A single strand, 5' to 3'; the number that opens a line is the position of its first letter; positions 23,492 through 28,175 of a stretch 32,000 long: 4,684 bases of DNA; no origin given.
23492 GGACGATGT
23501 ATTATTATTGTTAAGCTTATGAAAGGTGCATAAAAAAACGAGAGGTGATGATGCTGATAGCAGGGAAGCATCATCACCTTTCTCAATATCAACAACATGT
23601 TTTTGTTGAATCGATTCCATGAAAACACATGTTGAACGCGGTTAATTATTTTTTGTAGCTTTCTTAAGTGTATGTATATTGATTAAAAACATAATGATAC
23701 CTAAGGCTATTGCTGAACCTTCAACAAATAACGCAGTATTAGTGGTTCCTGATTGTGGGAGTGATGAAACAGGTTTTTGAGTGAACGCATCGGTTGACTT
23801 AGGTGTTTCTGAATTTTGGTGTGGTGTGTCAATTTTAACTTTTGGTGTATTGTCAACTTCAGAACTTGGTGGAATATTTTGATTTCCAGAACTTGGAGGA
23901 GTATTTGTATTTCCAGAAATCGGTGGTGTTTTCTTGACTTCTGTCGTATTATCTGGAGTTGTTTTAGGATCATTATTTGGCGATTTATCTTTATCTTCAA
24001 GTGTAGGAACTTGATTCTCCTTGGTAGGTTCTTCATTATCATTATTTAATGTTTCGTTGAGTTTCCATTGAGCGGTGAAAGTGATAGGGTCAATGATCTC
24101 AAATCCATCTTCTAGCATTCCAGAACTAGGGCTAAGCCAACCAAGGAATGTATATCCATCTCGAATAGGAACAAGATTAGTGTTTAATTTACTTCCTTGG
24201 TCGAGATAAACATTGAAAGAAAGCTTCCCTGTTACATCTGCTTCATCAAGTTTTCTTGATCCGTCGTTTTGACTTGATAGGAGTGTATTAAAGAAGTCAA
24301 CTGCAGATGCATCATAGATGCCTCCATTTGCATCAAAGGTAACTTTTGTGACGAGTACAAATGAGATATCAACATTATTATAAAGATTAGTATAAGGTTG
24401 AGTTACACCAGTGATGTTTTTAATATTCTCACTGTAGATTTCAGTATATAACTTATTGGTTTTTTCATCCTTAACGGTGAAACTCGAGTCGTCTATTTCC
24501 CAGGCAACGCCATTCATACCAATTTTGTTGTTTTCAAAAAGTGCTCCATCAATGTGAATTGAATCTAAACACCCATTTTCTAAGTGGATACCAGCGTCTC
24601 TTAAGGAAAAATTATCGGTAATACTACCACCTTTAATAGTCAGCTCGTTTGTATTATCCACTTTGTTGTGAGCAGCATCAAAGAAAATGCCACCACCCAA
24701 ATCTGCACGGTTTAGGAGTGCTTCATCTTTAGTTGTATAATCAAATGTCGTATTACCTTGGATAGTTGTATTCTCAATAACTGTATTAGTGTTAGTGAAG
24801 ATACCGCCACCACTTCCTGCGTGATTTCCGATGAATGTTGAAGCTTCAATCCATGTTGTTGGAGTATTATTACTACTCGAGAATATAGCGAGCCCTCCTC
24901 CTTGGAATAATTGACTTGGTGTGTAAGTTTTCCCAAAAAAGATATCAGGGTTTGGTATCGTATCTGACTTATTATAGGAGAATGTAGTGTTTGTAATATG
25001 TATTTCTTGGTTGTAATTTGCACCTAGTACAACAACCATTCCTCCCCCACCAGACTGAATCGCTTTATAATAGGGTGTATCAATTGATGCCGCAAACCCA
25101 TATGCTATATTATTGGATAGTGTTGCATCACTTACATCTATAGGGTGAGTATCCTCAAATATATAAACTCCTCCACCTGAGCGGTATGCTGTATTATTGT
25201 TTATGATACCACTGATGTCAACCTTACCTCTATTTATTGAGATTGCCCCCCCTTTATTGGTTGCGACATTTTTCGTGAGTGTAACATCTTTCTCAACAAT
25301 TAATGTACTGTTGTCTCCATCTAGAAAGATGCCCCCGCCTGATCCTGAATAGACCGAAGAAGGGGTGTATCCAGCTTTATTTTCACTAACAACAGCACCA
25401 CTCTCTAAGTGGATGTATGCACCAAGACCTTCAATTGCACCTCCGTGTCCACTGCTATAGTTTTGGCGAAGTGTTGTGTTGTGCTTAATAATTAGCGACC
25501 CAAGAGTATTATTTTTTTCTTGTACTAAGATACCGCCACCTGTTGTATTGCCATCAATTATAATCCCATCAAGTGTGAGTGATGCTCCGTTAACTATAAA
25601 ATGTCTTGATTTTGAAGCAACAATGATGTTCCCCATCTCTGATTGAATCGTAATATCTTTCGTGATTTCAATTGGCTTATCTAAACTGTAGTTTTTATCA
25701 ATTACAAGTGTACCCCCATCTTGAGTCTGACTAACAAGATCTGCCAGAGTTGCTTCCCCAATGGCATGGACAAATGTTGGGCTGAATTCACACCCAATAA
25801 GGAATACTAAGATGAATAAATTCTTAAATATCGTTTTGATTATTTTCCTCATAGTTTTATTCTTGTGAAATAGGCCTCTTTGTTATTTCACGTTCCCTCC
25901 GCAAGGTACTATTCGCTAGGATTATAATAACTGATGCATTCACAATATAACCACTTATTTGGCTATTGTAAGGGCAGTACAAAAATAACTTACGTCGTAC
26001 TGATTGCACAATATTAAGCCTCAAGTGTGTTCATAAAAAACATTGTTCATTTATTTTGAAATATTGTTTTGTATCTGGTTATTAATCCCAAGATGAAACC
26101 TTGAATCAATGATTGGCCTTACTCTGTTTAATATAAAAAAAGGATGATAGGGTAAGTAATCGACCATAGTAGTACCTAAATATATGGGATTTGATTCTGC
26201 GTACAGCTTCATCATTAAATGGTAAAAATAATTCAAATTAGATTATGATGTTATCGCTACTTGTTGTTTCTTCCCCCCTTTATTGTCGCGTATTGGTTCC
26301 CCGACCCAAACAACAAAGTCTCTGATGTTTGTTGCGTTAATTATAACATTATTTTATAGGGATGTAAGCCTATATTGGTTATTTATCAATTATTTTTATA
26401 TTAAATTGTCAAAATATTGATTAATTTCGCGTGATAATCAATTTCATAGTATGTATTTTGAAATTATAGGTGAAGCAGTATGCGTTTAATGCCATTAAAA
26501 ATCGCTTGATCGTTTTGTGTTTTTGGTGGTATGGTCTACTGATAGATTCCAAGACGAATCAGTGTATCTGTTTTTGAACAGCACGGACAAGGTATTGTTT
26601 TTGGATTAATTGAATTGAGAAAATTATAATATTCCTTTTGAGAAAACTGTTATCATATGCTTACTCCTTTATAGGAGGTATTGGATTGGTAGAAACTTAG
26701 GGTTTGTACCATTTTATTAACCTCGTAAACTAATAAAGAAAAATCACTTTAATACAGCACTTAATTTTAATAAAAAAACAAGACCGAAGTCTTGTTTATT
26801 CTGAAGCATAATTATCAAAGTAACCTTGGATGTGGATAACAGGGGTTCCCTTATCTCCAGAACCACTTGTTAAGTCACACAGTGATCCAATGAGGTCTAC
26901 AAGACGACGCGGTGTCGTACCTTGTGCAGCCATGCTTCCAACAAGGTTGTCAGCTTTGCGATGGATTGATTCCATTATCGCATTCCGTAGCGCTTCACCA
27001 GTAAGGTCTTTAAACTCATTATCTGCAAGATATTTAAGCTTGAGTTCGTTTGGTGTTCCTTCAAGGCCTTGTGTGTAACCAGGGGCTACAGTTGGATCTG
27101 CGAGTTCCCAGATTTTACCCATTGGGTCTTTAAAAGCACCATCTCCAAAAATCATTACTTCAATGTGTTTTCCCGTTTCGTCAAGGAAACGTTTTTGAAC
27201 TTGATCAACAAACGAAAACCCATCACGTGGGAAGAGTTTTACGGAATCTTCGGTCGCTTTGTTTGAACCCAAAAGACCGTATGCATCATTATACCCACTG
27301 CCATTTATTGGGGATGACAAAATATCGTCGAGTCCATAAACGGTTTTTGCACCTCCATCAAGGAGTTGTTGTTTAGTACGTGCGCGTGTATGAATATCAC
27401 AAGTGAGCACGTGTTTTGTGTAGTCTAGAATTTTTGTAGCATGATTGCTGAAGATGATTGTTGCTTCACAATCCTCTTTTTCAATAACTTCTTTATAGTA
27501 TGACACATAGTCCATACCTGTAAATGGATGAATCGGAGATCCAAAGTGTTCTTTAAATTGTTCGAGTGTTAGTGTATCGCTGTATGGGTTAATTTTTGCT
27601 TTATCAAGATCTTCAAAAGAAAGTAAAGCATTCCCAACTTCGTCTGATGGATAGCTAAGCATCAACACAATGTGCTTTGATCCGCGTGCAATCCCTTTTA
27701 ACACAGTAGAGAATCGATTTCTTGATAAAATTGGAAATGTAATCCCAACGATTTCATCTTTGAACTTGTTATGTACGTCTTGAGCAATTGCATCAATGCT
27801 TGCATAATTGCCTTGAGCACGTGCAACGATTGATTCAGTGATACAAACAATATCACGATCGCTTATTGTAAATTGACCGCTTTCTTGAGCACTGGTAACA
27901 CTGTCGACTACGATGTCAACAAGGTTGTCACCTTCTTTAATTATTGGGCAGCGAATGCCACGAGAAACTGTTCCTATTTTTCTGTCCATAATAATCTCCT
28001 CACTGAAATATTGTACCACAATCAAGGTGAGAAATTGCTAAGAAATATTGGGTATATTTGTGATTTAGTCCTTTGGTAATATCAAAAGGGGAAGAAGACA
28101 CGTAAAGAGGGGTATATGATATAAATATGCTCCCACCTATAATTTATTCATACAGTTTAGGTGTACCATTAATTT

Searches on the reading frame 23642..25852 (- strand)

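Call 48: search_protein_families(library=pfam, proteins=[window:23642-25852:-], max_evalue=0.00001)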
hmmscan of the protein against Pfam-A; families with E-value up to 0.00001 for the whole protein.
window:23642-25852:- (736 aa): 1 family
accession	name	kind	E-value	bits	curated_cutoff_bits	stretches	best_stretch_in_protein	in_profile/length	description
PF02415.23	Chlam_PMP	-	1.1e-07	31.7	20.6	0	189-206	1-18/19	Chlamydia polymorphic membrane protein (Chlamydia_PMP) repeat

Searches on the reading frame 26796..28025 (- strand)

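Call 48: search_protein_families(library=pfam, proteins=[window:26796-28025:-], max_evalue=0.00001)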
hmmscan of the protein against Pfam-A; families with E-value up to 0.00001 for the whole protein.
window:26796-28025:- (409 aa): 1 family
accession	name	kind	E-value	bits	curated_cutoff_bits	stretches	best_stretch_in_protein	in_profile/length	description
PF01996.21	F420_ligase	-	3.5e-56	190.6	25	1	23-401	1-218/218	F420-0:Gamma-glutamyl ligase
